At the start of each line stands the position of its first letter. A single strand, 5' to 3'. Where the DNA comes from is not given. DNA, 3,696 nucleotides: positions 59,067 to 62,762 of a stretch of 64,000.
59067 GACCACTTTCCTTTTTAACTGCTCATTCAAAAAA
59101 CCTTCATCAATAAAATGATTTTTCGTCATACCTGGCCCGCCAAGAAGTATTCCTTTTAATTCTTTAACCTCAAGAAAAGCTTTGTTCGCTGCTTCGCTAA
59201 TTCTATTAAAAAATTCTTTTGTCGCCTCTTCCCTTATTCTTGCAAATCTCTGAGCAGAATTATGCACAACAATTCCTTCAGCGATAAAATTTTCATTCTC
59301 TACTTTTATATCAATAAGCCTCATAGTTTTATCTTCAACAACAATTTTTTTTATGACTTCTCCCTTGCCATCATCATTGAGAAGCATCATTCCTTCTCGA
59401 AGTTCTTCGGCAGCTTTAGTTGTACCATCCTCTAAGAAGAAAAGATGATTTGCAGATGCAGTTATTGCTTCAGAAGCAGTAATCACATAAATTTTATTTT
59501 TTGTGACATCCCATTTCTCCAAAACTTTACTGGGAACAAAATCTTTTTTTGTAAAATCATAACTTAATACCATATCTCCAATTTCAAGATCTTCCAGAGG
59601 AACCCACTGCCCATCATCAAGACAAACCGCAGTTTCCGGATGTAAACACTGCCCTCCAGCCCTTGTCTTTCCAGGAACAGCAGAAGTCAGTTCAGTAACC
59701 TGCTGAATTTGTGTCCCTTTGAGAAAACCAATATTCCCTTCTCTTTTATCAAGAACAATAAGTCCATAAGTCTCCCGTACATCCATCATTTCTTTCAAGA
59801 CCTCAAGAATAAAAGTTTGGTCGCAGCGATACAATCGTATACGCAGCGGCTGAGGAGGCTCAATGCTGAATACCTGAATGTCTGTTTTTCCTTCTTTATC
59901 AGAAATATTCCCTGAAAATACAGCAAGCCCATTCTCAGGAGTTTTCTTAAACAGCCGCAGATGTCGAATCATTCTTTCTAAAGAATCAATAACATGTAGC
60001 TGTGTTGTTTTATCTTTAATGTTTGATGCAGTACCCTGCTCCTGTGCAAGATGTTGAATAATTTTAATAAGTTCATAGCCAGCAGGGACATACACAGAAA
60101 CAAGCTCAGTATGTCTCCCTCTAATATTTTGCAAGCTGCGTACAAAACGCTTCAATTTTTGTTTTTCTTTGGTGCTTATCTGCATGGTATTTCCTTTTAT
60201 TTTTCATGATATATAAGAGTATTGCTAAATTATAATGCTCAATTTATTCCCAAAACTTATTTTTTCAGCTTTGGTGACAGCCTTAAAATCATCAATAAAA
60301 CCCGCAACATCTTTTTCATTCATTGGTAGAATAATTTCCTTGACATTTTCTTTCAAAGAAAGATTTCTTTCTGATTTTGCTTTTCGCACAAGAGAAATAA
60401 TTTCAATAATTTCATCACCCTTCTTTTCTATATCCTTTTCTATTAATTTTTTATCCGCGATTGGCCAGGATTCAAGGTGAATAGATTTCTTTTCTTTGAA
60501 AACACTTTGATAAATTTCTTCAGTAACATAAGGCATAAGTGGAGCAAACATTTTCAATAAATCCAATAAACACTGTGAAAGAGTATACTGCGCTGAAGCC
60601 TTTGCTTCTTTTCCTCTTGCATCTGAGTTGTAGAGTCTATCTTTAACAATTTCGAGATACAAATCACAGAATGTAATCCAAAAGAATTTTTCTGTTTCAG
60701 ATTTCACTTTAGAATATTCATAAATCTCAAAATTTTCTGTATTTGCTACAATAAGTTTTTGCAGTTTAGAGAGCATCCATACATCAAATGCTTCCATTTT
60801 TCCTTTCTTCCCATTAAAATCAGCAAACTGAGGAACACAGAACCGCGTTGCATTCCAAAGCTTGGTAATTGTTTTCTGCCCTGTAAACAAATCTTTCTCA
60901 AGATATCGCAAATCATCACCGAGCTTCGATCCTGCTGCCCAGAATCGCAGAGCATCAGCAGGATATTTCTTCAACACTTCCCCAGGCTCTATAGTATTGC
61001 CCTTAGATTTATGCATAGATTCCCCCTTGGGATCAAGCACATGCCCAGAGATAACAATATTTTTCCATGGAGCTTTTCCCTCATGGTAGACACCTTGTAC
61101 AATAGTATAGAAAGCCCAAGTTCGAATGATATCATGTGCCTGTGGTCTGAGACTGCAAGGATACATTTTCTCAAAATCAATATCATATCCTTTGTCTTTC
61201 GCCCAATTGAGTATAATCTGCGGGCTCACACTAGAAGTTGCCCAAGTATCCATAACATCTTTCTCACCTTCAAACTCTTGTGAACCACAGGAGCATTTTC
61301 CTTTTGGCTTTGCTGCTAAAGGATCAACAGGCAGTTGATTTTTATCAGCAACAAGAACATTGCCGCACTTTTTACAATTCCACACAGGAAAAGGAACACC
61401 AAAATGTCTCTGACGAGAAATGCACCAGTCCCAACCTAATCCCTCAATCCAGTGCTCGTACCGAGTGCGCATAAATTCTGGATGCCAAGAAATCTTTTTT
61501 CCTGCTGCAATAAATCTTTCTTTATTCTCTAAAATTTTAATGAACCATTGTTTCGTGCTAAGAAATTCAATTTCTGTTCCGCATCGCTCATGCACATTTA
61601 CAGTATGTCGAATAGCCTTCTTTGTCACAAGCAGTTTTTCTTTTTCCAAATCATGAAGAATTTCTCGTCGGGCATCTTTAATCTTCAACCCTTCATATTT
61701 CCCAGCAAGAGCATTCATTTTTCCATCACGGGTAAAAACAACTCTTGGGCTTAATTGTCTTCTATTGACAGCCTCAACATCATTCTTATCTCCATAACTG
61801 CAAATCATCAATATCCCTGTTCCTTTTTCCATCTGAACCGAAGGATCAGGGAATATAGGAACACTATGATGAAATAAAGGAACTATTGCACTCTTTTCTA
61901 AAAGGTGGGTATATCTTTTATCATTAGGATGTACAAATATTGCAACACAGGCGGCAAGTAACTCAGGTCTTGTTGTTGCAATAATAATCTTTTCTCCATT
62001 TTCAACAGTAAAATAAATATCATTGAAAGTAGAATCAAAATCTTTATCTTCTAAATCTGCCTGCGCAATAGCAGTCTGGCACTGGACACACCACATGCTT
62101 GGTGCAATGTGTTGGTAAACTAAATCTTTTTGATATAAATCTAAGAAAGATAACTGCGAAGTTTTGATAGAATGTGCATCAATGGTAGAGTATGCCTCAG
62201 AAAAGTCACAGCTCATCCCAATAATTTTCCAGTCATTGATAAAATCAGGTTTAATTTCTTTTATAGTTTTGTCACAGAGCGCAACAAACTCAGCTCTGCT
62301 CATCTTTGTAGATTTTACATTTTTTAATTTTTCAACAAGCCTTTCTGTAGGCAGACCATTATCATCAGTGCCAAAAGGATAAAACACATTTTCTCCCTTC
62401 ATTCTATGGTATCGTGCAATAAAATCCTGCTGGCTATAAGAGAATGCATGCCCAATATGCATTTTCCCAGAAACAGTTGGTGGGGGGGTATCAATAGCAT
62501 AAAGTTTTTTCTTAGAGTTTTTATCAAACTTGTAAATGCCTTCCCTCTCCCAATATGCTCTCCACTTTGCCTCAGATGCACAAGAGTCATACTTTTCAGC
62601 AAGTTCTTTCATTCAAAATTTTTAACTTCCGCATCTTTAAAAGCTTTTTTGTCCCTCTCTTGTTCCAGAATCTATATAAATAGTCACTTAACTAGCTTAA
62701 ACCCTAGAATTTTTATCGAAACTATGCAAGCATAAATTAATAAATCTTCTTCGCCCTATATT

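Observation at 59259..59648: A mini-intein in release factor aRF1 inserted immediately after the catalytic GGQ motif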

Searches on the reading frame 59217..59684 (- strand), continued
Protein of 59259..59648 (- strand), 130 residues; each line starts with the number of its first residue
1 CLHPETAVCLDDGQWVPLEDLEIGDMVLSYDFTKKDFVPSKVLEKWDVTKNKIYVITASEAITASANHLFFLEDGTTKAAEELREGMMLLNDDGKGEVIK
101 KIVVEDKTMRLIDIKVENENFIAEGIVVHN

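Call 60: search_solved_structures(query=A1, show_alignments=3, max_evalue=0.00001)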
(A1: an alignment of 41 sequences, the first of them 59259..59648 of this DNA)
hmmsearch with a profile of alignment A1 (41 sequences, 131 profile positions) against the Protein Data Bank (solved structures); distinct sequences matched with E-value up to 0.00001: 15.
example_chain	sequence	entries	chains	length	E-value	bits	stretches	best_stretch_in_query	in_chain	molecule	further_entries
6y75_B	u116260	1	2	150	2.7e-17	66.3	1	4-130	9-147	NAD(P)(+)--arginine ADP-ribosyltransferase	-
6y75_A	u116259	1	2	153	2.9e-17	66.2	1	4-130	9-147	NAD(P)(+)--arginine ADP-ribosyltransferase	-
6tmm_BBB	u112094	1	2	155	3e-17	66.1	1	4-130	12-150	NAD(P)(+)--arginine ADP-ribosyltransferase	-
6tmm_AAA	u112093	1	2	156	3.1e-17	66.1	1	4-130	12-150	NAD(P)(+)--arginine ADP-ribosyltransferase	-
6qaz_A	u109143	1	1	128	5.7e-17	65.2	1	2-131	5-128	cyanophage-like gp41-1 intein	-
6riz_A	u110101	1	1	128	3.3e-14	56.3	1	2-131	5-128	gp41-1 intein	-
7cfv_A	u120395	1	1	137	4.6e-13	52.6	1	12-131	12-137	Spl DnaX mini-intein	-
2lwy_A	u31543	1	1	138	6.2e-13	52.1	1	5-131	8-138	BACTERIAL INTEIN-LIKE DOMAIN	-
8ubs_A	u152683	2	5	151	6.8e-09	39.1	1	14-130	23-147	NrdJ-1 | Nrdj-1 intein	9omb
6rpq_A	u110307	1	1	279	2.5e-08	37.3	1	27-131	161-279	Ubiquitin-like protein SMT3,1108aa long hypothetical cell division control protein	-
6rpp_A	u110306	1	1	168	1e-06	32.1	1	24-130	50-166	Cell division control protein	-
1dq3_A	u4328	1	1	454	1.4e-06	31.6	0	26-92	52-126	ENDONUCLEASE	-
6zgq_A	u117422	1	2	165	1.9e-06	31.2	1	4-110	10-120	AceL NrdHF-1-1 Intein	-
4o1r_A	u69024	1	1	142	3.3e-06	30.4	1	5-131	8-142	Replicative DNA helicase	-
1mi8_A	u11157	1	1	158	4.8e-06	29.9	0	5-130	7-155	DnaB intein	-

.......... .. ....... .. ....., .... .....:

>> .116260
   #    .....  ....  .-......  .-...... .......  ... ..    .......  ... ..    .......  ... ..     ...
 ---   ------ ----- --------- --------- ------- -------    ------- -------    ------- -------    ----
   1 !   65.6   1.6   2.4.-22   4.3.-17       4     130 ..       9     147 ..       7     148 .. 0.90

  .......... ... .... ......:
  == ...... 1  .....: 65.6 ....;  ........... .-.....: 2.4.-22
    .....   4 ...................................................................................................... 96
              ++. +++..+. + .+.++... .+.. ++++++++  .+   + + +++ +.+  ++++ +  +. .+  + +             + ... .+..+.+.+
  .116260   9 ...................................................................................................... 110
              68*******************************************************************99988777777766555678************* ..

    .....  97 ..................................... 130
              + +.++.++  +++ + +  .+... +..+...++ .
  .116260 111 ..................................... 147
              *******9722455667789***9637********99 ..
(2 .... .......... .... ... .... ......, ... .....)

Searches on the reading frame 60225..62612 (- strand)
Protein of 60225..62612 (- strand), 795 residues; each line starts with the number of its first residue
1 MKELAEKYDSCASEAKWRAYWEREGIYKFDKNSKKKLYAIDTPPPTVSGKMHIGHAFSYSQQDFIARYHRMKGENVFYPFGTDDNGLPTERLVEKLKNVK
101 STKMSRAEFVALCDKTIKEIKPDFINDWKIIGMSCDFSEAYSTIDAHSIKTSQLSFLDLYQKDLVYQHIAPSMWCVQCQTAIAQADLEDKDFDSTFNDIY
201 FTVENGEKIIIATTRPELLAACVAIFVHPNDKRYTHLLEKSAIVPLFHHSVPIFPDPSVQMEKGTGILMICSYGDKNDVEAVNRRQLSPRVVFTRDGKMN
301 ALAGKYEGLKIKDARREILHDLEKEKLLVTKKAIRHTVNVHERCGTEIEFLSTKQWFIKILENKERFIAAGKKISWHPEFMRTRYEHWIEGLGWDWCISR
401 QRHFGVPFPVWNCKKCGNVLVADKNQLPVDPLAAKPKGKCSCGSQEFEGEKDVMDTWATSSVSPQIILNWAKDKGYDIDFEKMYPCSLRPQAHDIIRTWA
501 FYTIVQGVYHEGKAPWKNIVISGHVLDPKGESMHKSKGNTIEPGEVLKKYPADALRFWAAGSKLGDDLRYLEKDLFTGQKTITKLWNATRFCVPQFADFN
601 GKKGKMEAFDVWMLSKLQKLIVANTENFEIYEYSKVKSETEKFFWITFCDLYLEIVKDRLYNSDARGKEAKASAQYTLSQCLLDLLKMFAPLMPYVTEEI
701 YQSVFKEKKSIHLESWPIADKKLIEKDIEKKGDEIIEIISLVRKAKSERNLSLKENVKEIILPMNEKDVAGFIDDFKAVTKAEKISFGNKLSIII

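Call 59: search_protein_families(library=pfam, proteins=[window:60225-62612:-], max_evalue=0.0001)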
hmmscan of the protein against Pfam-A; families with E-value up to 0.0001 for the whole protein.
window:60225-62612:- (795 aa): 4 families
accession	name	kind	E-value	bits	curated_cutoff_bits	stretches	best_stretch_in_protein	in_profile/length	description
PF00133.28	tRNA-synt_1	-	6.2e-89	299.1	22.7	1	17-569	2-412/414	tRNA synthetases class I (I, L, M and V)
PF08264.19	Anticodon_1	-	1.6e-38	132.4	25.1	1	610-760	1-147/148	Anticodon-binding domain of tRNA ligase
PF09334.17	tRNA-synt_1g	-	1.2e-19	70.8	20.1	1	40-184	3-132/391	tRNA synthetases class I (M)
PF01406.26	tRNA-synt_1e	-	2.1e-05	24.5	27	0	518-575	239-296/301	tRNA synthetases class I (C) catalytic domain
